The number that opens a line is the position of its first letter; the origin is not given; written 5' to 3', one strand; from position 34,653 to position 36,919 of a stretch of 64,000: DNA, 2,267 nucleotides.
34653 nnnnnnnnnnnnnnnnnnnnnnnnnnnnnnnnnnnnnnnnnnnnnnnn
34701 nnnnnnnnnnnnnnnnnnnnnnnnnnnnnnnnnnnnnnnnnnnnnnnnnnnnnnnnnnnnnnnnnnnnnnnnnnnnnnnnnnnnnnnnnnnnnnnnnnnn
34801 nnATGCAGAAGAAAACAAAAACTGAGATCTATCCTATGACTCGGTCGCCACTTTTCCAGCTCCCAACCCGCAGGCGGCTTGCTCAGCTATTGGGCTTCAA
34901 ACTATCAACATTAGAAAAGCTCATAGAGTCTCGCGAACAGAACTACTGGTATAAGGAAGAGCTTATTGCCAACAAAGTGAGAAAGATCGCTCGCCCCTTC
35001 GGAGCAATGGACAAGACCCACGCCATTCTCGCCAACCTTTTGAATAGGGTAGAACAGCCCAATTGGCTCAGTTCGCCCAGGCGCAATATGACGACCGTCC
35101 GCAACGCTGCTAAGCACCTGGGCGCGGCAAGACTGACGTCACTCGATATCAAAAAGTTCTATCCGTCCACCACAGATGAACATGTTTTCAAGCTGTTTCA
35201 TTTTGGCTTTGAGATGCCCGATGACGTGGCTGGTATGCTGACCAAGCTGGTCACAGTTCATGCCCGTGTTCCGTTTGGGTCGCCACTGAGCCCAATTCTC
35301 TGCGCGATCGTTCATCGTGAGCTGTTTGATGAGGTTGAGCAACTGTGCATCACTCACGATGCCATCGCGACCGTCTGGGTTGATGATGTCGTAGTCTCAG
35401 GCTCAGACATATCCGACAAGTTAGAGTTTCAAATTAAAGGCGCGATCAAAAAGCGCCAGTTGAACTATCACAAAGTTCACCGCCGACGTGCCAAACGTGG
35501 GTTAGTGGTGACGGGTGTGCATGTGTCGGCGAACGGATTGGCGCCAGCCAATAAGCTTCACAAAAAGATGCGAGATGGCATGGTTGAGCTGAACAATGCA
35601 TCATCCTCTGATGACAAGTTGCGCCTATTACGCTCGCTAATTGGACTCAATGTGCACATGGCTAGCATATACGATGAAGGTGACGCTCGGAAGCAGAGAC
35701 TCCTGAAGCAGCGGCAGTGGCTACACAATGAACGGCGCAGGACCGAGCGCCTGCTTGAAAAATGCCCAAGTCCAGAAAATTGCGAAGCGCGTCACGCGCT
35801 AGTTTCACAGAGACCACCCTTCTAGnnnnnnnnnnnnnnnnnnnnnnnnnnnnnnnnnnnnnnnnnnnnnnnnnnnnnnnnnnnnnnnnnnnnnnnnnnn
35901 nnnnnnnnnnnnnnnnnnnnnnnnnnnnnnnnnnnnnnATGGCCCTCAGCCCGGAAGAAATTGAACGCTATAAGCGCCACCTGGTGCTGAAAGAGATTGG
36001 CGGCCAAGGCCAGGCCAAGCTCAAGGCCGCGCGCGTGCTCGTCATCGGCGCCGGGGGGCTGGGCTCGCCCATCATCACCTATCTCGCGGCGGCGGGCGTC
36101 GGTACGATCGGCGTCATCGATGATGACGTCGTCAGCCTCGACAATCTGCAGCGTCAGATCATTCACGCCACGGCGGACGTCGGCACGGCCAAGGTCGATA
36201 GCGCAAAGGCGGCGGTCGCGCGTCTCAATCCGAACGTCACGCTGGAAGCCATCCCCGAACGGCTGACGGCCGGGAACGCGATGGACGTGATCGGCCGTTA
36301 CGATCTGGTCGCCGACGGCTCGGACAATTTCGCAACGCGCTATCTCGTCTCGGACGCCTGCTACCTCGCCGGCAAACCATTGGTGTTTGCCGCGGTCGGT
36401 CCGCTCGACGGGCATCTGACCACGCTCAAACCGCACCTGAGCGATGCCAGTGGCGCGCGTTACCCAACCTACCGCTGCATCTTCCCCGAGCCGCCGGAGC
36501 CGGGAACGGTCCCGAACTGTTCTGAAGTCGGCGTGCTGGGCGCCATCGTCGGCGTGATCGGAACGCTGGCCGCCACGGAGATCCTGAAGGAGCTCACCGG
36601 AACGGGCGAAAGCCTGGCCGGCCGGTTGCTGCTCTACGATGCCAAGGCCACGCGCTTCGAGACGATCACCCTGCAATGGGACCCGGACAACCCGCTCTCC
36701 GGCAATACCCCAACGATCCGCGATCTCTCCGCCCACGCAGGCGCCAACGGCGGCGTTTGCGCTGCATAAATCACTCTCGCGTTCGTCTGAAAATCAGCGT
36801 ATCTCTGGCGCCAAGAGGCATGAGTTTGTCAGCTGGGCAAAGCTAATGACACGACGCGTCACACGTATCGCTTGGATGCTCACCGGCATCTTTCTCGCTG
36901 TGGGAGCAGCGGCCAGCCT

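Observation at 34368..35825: Compact retron-like module: 36-aa TM peptide, XRE HTH protein and a retron-type reverse transcriptase with a WVDD box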

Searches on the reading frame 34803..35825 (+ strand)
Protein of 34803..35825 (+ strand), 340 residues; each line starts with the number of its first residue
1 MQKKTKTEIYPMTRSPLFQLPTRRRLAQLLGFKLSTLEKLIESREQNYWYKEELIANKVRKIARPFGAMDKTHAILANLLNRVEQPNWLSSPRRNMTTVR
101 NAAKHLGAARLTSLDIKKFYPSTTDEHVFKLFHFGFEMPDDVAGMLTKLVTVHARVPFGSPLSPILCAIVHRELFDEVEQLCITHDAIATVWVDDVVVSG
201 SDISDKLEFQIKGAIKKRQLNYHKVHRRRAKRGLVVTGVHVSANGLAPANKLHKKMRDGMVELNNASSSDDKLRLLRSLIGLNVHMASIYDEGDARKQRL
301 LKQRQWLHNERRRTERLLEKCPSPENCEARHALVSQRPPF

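Call 3: search_protein_families(library=pfam, proteins=[window:34836-35825:+], max_evalue=1)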
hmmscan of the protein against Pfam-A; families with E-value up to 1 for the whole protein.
window:34836-35825:+ (329 aa): 1 family
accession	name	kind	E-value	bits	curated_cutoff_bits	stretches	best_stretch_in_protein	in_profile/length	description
PF00078.32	RVT_1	-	7.9e-11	42.5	29.6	1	60-198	21-166/205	Reverse transcriptase (RNA-dependent DNA polymerase)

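Call 4: search_protein_families(library=padloc, proteins=[window:34836-35825:+], max_evalue=1)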
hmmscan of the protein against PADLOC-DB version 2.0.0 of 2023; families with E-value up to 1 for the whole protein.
window:34836-35825:+ (329 aa): 41 families (the best 25 are shown)
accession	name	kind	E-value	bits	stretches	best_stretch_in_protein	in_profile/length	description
PDLC02952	RT_VI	-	8.1e-65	216.9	1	4-279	1-272/279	-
PDLC02943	RT_III-A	-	9.1e-34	114.8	1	14-256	27-272/322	-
PDLC02946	RT_III-A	-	3.2e-31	106.7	1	12-246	37-273/330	-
PDLC02942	RT_III-A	-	5.3e-28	96.1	1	12-249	45-284/341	-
PDLC02941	RT_II-A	-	7.4e-26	89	1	13-259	17-267/309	-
PDLC03739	RT_Ec107-like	-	2.2e-24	84.4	1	28-247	28-250/307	retron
PDLC02959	RT-Protease_XI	-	4.9e-24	83.1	1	8-206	7-219/510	single gene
PDLC02960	RT-Protease_XI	-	8.5e-24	82.4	1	8-228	5-240/506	single gene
PDLC02955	RT_X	-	8.9e-23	79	1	15-249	3-239/272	-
PDLC02948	RT_IX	-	4.9e-22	76.4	1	13-235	47-272/317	-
PDLC02945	RT_III-A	-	1.1e-21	75.3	2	13-143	44-175/362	-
PDLC02940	RT_II-A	-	1.1e-21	75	1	14-276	189-451/477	-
PDLC02961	RT-TIR_XII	-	8.3e-21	72.4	1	5-190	10-200/475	single gene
PDLC02962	RT-TIR_XII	-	8.8e-21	72.3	1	6-191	11-199/478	single gene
PDLC02958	RT-DUF3800_VII-A1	-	3e-20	70.4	1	86-234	114-262/575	single gene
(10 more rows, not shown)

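Call 5: search_protein_families(library=ncbifam, proteins=[window:34836-35825:+], max_evalue=1)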
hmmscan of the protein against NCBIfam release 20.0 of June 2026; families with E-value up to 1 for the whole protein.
window:34836-35825:+ (329 aa): 7 families
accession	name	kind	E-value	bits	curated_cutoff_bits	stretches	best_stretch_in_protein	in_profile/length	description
NF038233.2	retron_St85_RT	exception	7.5e-25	87.8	235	1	14-269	2-270/289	retron St85 family RNA-directed DNA polymerase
NF042941.1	Retron_TIR_antiphage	equivalog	5.7e-16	58.4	600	1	15-195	5-192/464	TIR domain-containing anti-phage reverse transcriptase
NF038237.1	retron_Ec67_fus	exception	6.9e-12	44.6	450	1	8-191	6-207/572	retron Ec67 family RNA-directed DNA polymerase/endonuclease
NF001055.0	PRK00117.2-5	equivalog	0.0073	16.3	129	1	62-101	39-78/157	recombination regulator RecX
NF041747.1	Drt3a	equivalog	0.037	13.3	200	1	86-214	99-233/412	antiviral reverse transcriptase Drt3a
TIGR04416.1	group_II_RT_mat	equivalog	0.058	12.5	300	1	145-212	180-245/353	group II intron reverse transcriptase/maturase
TIGR01764.1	excise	domain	0.24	11.8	28.8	0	15-34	7-26/49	excisionase family DNA-binding protein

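Call 19: find_homologous_proteins(query=window:34836-35825:+, max_evalue=1e-10)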
Query window:34836-35825:+ (329 aa): 52 proteins with E <= 1e-10 among 2616 candidates.
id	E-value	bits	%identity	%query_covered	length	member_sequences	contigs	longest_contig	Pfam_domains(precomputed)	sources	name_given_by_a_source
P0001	2.7e-218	741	100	100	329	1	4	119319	PF00078.33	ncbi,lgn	-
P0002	4.1e-116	406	59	94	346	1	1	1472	PF00078.33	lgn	-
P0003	9.1e-114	398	59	92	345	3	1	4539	PF00078.33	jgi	jgi:RNA-directed DNA polymerase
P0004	8.4e-113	395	56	95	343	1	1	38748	PF00078.33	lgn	-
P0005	5.3e-109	382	56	93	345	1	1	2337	PF00078.33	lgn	-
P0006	5.5e-108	379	55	100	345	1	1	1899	PF00078.33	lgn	-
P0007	2.1e-80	289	44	97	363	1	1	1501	PF00078.33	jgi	jgi:RNA-directed DNA polymerase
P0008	1.6e-79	286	45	93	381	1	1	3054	PF00078.33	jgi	jgi:RNA-directed DNA polymerase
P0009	4.4e-78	281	44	92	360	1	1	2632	PF00078.33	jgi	jgi:RNA-directed DNA polymerase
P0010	7.2e-78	280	45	93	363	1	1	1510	PF00078.33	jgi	jgi:RNA-directed DNA polymerase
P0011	9.4e-78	280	42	94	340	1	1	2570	PF00078.33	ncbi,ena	-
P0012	9.4e-78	280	45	92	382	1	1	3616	PF00078.33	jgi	jgi:RNA-directed DNA polymerase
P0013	6.7e-76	274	43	92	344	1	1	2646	PF00078.33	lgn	-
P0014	2.6e-74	269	44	93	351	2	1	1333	PF00078.33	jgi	jgi:RNA-directed DNA polymerase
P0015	4.9e-74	268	45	91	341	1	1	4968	PF00078.33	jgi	jgi:hypothetical protein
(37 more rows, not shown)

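Call 20: find_encoding_contigs(protein=window:34836-35825:+, flank=6000, max_places=6)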
Protein window:34836-35825:+ (329 aa): 7 contigs read that carry it; 4 places shown.
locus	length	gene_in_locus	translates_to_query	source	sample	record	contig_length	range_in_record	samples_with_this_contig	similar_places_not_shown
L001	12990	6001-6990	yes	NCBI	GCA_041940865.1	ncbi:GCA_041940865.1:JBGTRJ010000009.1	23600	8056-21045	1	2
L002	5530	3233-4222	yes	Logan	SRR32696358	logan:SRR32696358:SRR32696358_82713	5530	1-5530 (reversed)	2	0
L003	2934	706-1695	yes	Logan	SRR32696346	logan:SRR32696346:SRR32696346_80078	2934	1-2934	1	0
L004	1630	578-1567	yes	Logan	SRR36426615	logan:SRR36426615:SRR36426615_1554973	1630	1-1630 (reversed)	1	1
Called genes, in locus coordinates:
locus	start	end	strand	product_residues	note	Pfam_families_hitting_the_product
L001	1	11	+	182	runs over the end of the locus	PF00692:dUTPase, PF22769:DCD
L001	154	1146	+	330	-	PF00291:PALP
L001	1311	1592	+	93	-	PF07411:DUF1508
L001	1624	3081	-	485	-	PF13400:Tad (weak), PF00092:VWA (faint)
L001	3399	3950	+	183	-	-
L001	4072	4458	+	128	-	-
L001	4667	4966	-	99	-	-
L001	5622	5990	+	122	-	PF13560:HTH_31, PF01381:HTH_3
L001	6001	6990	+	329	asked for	PF00078:RVT_1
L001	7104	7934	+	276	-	PF00899:ThiF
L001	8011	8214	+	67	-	-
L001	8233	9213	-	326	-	PF09917:DUF2147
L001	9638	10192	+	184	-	PF13384:HTH_23, PF13518:HTH_28, PF13551:HTH_29, PF13565:HTH_32, PF13592:HTH_33 (weak)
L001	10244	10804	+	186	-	-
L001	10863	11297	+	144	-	PF11162:DUF2946 (weak)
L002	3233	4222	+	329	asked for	PF00078:RVT_1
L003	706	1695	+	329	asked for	PF00078:RVT_1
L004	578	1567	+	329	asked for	PF00078:RVT_1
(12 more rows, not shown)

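Call 23: find_related_loci(query=A1, collection=genome_contigs, flank=3000)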
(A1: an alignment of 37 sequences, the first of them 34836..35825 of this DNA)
Query A1 (329 aa) in genome_contigs; peptide patterns used: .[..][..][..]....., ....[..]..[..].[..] (x = any residue, [..] = any of these).
43 stretches matched a pattern; 29 encode a relative of the query (tblastn E <= 1e-3); 29 distinct loci.
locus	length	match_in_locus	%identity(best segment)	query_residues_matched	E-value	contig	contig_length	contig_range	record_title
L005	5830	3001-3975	43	1-320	2e-81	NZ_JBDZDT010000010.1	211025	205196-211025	Aquabacter sp. CN5-332 contig10, whole genome shotgun sequence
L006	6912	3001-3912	38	1-296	1e-58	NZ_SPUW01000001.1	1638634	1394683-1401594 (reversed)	Pseudooceanicola onchidii strain XY-99 NODE_1_length_1638634_cov_82.003351, whole genome shotgun sequence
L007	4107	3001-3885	36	4-294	3e-58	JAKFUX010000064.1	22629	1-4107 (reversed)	MAG: Sphingomonas sp. isolate D1_Bin_44 D1_0001655, whole genome shotgun sequence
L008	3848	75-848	38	1-258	8e-58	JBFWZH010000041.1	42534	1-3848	MAG: Sphingomonadales bacterium isolate CA_2019_TPBS_183 NODE_5202_length_42534_cov_7.841394_TPBS, whole genome shotgun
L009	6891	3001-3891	36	4-294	1e-55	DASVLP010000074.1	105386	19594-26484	MAG TPA_asm: Sphingomonadaceae bacterium isolate SMAG_U3076 k141_206289, whole genome shotgun sequence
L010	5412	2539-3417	34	8-294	4e-55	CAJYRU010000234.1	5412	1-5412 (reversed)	MAG: uncultured Sphingomonas sp. isolate SP139_1_metabat2_genome_mining.36_sub genome assembly, contig: k127_294936, who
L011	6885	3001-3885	35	4-294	1e-54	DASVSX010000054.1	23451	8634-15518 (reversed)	MAG TPA_asm: Allosphingosinicella sp. isolate SMAG_U3273 k141_29795, whole genome shotgun sequence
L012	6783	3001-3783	35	1-261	5e-53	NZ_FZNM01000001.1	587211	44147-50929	Paracoccus sediminis strain DSM 26170, whole genome shotgun sequence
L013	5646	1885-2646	38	4-259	8e-53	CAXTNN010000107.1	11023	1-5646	MAG TPA_asm: uncultured Acetobacteraceae bacterium isolate public_SRR14722166_metawrap_bin.1 genome assembly, contig: pu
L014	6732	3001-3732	37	4-247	9e-52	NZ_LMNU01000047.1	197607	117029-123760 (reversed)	Methylobacterium sp. Leaf125 contig_7, whole genome shotgun sequence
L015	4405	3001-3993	33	1-329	1e-48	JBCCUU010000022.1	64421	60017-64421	MAG: Pseudomonadota bacterium isolate P01_E01_bin.21 k141_879052_length_64421_cov_86.0503, whole genome shotgun sequence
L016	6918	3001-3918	35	1-306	1e-48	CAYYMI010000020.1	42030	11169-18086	MAG TPA_asm: uncultured Hellea sp. isolate SRP065251_co1_48 genome assembly, contig: NODE_498_length_42030_cov_8.080405,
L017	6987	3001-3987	31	3-317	2e-48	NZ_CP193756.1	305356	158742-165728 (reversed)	Limimaricola sp. AA108-03 plasmid unnamed1, complete sequence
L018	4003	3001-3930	34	1-308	9e-48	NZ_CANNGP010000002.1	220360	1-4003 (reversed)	Uncultured Tateyamaria sp. isolate 4-94.fasta NODE_2, whole genome shotgun sequence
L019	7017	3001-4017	31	1-327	6e-47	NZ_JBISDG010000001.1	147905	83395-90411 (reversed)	Roseovarius sp. SYSU LYC5162 NODE_1_length_147905_cov_142.374376, whole genome shotgun sequence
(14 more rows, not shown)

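Call 46: find_encoding_contigs(protein=P0004, flank=3000, max_places=2)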
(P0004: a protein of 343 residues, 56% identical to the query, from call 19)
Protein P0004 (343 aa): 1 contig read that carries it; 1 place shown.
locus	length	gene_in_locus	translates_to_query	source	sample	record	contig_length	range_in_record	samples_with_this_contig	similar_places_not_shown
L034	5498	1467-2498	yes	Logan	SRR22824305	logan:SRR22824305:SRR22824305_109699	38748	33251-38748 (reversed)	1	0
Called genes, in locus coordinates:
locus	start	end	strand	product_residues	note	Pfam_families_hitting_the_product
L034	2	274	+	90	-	?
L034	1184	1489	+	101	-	PF12844:HTH_19 (weak), PF13560:HTH_31, PF01381:HTH_3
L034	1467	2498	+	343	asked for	PF00078:RVT_1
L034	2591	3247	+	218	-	PF02668:TauD (faint)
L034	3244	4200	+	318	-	-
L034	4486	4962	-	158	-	PF12802:MarR_2 (weak), PF01022:HTH_5 (faint), PF12840:HTH_20 (weak), PF13404:HTH_AsnC-type, PF13412:HTH_24, PF01047:MarR (faint), PF09339:HTH_IclR (weak), PF01037:AsnC_trans_reg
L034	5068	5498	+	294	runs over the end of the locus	PF00892:EamA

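Call 47: find_encoding_contigs(protein=P0003, flank=3000, max_places=2)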
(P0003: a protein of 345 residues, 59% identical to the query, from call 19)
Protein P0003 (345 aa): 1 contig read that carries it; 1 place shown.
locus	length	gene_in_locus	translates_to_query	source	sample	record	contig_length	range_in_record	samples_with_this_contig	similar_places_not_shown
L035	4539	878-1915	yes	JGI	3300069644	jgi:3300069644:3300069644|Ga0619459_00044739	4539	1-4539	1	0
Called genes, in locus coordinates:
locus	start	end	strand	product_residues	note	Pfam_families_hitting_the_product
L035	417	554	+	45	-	-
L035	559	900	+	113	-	PF12844:HTH_19 (weak), PF13560:HTH_31, PF01381:HTH_3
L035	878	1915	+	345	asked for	PF00078:RVT_1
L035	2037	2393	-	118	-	PF02641:DUF190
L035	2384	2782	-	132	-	PF02537:CRCB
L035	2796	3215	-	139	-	PF00582:Usp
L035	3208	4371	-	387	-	PF00999:Na_H_Exchanger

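Call 48: find_encoding_contigs(protein=P0005, flank=3000, max_places=2)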
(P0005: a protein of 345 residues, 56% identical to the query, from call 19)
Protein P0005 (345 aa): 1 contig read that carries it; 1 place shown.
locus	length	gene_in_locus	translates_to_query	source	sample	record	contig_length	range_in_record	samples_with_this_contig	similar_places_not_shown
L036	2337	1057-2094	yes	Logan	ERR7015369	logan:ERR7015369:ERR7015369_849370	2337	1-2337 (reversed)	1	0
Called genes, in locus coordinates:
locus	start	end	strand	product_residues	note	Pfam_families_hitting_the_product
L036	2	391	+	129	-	?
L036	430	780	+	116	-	-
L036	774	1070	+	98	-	PF12844:HTH_19, PF13560:HTH_31, PF01381:HTH_3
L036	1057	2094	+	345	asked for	PF00078:RVT_1 (weak)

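Call 49: find_encoding_contigs(protein=P0006, flank=3000, max_places=2)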
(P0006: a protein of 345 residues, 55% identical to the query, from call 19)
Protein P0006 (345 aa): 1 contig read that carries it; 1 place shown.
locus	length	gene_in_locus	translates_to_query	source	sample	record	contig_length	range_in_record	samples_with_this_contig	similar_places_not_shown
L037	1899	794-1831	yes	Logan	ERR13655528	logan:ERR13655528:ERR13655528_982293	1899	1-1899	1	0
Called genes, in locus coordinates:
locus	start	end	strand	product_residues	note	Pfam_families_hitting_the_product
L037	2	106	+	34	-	?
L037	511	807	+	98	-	PF12844:HTH_19 (weak), PF13560:HTH_31, PF01381:HTH_3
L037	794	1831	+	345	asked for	PF00078:RVT_1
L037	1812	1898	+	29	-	?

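Call 53: list_cluster_members(proteins=[window:34836-35825:+, window:35939-36769:+, window:34457-34825:+])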
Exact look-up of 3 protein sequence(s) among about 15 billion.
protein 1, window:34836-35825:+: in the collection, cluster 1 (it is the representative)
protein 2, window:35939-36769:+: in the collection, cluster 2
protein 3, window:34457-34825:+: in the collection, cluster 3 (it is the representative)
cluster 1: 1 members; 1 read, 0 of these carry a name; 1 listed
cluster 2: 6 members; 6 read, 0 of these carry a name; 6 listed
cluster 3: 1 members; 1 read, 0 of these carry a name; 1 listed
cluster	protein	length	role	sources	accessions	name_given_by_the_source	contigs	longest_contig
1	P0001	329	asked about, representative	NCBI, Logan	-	-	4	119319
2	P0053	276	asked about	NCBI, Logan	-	-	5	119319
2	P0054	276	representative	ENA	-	-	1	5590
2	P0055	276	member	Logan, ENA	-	-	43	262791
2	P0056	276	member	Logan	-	-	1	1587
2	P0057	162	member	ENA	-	-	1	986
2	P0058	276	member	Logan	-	-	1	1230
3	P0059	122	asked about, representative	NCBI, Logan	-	-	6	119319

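Call 54: find_encoding_contigs(protein=P0055, flank=5000, max_places=4)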
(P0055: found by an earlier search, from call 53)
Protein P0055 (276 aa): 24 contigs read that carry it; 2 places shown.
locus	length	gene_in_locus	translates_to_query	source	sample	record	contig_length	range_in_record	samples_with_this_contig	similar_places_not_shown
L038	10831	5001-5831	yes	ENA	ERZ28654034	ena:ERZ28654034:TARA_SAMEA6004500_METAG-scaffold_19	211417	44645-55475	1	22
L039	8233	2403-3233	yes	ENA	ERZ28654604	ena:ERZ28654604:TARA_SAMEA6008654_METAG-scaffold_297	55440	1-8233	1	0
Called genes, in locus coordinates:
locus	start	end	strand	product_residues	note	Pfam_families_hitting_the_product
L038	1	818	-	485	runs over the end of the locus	PF00092:VWA (faint), PF13519:VWA_2 (faint)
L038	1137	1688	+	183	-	-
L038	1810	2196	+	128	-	-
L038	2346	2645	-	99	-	-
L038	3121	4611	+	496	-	PF28123:DUF8370, PF28130:DUF8371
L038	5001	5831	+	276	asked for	PF00899:ThiF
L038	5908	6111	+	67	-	-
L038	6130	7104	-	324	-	PF09917:DUF2147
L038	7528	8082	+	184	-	PF13384:HTH_23, PF13518:HTH_28, PF13551:HTH_29, PF13565:HTH_32, PF13592:HTH_33 (weak)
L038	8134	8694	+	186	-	-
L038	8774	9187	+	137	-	PF11162:DUF2946 (weak)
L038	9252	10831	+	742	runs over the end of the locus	PF07715:Plug, PF00593:TonB_dep_Rec_b-barrel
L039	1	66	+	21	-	?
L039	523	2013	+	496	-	PF28123:DUF8370, PF28130:DUF8371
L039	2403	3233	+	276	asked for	PF00899:ThiF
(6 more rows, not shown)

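Call 56: search_protein_families(library=pfam, proteins=[L038:3121-4611:+], max_evalue=0.01)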
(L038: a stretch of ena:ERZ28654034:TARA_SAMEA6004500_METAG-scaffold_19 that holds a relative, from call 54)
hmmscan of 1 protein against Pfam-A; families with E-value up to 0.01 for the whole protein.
L038:3121-4611:+ (496 aa): 0 families

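Call 57: search_protein_families(library=padloc, proteins=[L038:3121-4611:+], max_evalue=0.01)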
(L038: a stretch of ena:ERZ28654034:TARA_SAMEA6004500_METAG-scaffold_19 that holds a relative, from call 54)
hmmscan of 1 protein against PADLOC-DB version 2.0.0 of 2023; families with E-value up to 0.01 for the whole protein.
L038:3121-4611:+ (496 aa): 1 family
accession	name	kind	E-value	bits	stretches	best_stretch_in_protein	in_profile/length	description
PDLC04597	PDC-M36A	-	8.9e-08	29.4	1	29-213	26-214/457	-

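Call 73: search_solved_structures(query=window:34803-35825:+, max_evalue=0.001)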
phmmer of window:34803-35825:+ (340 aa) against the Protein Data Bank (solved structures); distinct sequences matched with E-value up to 0.001: 6.
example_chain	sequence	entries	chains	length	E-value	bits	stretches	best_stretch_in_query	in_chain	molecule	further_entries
7v9u_A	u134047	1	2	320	2.1e-10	43.7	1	49-204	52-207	RNA-directed DNA polymerase from retron EC86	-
8qbk_A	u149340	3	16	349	2.2e-10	43.6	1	50-204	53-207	Retron Ec86 reverse transcriptase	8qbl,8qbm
7v9x_A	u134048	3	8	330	2.3e-10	43.6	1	49-204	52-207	RNA-directed DNA polymerase from retron EC86 | Retron Ec86 reverse transcriptase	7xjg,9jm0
36ht_A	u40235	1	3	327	5.9e-08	35.6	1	100-208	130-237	Retron-Kva2 Reverse Transcriptase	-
9lm3_A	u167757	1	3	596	0.00041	23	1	87-205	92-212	Retron Ec67 protein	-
9i2f_C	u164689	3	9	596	0.00041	23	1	87-205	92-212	Retron Ec67 protein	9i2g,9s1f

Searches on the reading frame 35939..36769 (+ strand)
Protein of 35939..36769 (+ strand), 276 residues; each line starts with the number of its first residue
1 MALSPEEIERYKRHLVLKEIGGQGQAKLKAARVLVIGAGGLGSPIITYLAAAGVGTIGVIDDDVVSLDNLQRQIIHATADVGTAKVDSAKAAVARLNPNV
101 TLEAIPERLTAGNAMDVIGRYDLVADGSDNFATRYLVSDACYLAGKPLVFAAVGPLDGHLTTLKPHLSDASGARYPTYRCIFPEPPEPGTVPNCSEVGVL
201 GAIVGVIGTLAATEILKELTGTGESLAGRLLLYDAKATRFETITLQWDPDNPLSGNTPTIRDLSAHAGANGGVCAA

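Call 56: search_protein_families(library=pfam, proteins=[L038:3121-4611:+], max_evalue=0.01)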
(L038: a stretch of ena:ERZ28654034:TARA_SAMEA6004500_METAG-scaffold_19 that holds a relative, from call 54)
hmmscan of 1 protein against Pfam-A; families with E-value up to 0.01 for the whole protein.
L038:3121-4611:+ (496 aa): 0 families

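Call 57: search_protein_families(library=padloc, proteins=[L038:3121-4611:+], max_evalue=0.01)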
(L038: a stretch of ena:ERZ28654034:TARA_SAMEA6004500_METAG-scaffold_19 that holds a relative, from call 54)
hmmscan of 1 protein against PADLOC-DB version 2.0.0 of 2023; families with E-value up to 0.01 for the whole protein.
L038:3121-4611:+ (496 aa): 1 family
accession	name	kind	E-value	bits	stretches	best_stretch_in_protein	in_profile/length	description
PDLC04597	PDC-M36A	-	8.9e-08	29.4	1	29-213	26-214/457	-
